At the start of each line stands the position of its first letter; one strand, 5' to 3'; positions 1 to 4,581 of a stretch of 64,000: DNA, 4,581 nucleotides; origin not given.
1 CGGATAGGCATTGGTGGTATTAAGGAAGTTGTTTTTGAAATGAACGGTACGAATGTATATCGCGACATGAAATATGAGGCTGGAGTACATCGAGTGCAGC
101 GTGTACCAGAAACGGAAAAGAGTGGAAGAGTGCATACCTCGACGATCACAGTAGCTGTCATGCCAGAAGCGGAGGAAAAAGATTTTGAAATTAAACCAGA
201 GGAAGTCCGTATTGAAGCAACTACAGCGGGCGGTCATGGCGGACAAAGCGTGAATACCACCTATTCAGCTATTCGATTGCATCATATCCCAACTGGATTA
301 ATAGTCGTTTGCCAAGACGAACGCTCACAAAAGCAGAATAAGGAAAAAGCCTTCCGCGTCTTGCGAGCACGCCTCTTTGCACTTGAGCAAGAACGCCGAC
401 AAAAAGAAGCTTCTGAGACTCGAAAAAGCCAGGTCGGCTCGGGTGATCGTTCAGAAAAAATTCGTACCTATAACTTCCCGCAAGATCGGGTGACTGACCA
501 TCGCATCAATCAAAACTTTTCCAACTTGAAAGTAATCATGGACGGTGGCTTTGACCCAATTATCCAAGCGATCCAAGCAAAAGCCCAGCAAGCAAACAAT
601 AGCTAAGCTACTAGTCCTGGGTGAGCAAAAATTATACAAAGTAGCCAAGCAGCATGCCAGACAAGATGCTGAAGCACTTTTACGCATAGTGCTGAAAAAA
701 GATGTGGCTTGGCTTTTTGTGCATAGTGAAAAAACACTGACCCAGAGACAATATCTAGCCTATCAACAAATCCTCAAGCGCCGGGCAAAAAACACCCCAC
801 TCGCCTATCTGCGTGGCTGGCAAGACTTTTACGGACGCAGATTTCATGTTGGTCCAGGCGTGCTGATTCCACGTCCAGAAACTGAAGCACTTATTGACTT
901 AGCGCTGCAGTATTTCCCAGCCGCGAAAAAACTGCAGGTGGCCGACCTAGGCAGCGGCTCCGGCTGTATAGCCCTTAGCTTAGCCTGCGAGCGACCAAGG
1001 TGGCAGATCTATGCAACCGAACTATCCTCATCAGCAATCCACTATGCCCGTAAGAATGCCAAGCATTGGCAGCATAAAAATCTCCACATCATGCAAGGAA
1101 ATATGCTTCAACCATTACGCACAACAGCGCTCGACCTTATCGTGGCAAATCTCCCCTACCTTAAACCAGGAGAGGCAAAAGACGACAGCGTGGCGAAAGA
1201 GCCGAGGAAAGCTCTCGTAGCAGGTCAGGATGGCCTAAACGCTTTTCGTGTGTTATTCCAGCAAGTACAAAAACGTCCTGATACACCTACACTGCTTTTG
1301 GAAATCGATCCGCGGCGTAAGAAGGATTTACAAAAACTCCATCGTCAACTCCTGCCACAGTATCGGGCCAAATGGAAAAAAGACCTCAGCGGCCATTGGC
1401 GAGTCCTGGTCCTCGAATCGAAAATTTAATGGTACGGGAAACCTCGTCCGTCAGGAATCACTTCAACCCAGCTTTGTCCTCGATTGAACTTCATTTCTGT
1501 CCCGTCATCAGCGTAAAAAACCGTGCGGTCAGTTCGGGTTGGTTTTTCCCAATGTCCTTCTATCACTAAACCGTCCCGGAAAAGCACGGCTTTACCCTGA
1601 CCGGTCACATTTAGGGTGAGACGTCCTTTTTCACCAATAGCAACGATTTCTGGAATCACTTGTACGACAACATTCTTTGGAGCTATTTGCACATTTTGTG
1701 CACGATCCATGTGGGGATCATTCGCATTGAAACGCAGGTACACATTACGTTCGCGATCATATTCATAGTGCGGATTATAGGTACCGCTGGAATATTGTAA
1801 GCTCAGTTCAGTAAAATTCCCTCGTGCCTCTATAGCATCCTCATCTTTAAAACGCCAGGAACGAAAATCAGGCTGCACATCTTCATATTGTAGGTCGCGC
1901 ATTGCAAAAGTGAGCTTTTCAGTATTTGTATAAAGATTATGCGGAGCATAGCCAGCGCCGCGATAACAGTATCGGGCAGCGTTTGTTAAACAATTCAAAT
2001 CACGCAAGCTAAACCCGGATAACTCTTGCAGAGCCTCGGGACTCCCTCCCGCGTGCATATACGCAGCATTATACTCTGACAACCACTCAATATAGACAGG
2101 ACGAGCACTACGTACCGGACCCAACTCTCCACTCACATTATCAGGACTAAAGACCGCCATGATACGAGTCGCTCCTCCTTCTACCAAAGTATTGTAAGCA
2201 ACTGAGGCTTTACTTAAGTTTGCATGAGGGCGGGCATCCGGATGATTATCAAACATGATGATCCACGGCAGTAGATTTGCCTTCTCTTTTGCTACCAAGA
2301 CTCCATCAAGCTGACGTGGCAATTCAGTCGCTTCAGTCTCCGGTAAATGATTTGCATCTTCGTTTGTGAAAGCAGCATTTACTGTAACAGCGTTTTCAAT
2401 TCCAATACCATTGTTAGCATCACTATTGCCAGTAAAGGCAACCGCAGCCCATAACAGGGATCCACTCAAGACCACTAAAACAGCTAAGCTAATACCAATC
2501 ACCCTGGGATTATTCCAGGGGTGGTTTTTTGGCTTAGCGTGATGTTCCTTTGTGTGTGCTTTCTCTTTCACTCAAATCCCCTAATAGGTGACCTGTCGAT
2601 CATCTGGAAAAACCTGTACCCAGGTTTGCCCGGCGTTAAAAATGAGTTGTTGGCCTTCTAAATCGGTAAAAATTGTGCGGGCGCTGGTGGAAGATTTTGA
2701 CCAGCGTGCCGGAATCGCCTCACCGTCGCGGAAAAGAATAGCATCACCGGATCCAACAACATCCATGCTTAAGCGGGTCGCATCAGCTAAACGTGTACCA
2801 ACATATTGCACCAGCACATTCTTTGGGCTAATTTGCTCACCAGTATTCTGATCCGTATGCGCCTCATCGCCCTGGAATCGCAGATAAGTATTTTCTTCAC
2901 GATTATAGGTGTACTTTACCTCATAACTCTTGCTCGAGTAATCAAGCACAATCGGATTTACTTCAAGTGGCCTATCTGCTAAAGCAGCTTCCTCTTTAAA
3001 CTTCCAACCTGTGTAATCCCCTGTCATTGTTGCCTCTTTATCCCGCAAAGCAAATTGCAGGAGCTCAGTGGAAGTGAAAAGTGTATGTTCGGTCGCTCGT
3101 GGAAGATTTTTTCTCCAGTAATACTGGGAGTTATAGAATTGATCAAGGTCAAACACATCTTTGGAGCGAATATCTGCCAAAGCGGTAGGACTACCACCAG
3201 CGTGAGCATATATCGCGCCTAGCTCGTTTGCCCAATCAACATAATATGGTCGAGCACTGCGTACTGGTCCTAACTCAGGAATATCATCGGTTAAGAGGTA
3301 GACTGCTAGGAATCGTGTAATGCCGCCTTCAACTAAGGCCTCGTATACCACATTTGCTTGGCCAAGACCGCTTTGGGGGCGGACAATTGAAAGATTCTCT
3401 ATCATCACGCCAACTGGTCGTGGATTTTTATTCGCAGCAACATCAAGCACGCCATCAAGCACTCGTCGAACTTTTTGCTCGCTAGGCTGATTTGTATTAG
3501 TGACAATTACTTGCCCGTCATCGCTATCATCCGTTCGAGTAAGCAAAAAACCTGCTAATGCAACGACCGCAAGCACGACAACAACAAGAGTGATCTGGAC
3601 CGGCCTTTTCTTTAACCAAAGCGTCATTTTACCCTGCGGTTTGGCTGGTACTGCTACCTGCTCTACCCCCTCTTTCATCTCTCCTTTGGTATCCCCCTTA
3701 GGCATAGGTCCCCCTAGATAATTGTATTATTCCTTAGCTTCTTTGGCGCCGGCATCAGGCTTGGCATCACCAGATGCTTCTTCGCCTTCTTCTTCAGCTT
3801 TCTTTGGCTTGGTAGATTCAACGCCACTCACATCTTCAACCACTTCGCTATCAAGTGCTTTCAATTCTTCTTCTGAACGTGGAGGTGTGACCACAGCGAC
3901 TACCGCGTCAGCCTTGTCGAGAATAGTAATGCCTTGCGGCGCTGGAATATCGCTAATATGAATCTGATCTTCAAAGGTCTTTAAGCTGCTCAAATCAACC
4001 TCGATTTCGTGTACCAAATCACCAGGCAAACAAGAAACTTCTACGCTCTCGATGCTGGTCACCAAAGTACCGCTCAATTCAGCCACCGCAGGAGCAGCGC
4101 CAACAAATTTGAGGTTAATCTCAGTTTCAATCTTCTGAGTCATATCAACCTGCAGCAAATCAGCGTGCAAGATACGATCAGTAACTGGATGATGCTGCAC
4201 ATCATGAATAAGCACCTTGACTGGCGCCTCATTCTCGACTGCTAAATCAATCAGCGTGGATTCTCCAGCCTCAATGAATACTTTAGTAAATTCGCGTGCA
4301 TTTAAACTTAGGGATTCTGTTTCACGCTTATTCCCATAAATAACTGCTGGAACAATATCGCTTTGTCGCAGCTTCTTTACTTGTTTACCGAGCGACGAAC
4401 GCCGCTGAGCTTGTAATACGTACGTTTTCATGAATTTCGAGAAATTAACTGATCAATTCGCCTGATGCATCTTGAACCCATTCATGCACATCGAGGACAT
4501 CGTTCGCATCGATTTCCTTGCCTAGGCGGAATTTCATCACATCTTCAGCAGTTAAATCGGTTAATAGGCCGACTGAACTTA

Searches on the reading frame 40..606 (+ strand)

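Call 47: search_protein_families(library=pfam, proteins=[window:40-606:+], max_evalue=0.001)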
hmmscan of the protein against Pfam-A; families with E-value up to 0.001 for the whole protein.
window:40-606:+ (188 aa): 2 families
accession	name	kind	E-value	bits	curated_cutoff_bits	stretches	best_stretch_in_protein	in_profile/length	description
PF00472.26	RF-1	-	2.1e-40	137.7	35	1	46-155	2-116/116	RF-1 domain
PF03462.23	PCRF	-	9.6e-16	58.6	24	1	2-38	158-194/194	PCRF domain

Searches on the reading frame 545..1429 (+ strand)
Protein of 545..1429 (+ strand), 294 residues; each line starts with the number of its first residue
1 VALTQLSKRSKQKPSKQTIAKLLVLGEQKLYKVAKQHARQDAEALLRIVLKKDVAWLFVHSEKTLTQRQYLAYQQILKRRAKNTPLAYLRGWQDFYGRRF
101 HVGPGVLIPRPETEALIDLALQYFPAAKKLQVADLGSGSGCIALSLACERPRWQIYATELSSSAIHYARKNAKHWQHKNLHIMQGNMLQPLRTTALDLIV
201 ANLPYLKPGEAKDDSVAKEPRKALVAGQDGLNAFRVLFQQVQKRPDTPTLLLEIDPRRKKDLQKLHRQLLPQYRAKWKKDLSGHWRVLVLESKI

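Call 47: search_protein_families(library=pfam, proteins=[window:545-1429:+], max_evalue=0.001)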
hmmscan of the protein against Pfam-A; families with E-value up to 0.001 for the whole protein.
window:545-1429:+ (294 aa): 10 families
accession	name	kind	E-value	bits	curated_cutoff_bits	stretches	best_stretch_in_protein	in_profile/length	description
PF05175.20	MTS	-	4.6e-15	56.1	23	1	119-217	22-119/170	Methyltransferase small domain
PF17827.6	PrmC_N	-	4.4e-13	50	23.4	1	23-91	3-71/71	PrmC N-terminal domain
PF13847.12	Methyltransf_31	-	1.5e-08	34.9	27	1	128-203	3-82/145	Methyltransferase domain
PF02390.23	Methyltransf_4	-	1.1e-07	31.9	24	1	130-193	3-66/173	Putative methyltransferase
PF13649.12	Methyltransf_25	-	1.4e-07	32.5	27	1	132-208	1-79/97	Methyltransferase domain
PF08241.18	Methyltransf_11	-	2.5e-06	28.4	21.2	1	134-202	2-67/95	Methyltransferase domain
PF08242.18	Methyltransf_12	-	3.7e-06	28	30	1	134-202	2-72/98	Methyltransferase domain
PF02527.21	GidB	-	1.6e-05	24.8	27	1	121-200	42-120/184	rRNA small subunit methyltransferase G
PF06325.19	PrmA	-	1.8e-05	24.8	22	1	128-203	162-234/296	Ribosomal protein L11 methyltransferase (PrmA)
PF01170.24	UPF0020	-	6.5e-05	23.2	22.3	1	149-207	73-133/197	RMKL-like, methyltransferase domain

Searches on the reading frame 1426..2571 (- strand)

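Call 47: search_protein_families(library=pfam, proteins=[window:1426-2571:-], max_evalue=0.001)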
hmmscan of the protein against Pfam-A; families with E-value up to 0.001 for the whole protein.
window:1426-2571:- (381 aa): 2 families
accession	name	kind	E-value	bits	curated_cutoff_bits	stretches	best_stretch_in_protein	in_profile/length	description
PF11258.13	DUF3048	-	1.6e-37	129.3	25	1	91-229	4-147/148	Protein of unknown function (DUF3048) N-terminal domain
PF17479.7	DUF3048_C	-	3.5e-29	101.9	25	1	257-369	2-114/114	Protein of unknown function (DUF3048) C-terminal domain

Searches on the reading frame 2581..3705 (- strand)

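Call 47: search_protein_families(library=pfam, proteins=[window:2581-3705:-], max_evalue=0.001)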
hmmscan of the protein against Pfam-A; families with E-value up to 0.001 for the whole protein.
window:2581-3705:- (374 aa): 2 families
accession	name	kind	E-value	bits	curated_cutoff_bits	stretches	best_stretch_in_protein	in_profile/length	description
PF11258.13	DUF3048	-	2e-40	138.8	25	1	91-223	9-145/148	Protein of unknown function (DUF3048) N-terminal domain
PF17479.7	DUF3048_C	-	1.6e-31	109.4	25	1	253-363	2-114/114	Protein of unknown function (DUF3048) C-terminal domain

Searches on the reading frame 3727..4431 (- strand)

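Call 47: search_protein_families(library=pfam, proteins=[window:3727-4431:-], max_evalue=0.001)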
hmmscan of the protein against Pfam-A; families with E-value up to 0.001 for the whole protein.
window:3727-4431:- (234 aa): 2 families
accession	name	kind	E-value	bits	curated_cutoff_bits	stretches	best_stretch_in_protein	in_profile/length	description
PF01386.24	Ribosomal_L25p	-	2.7e-22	79.5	23.6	1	6-92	1-82/82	Ribosomal L25p family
PF14693.11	Ribosomal_TL5_C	-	6e-21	75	27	1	100-185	1-84/84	Ribosomal protein TL5, C-terminal domain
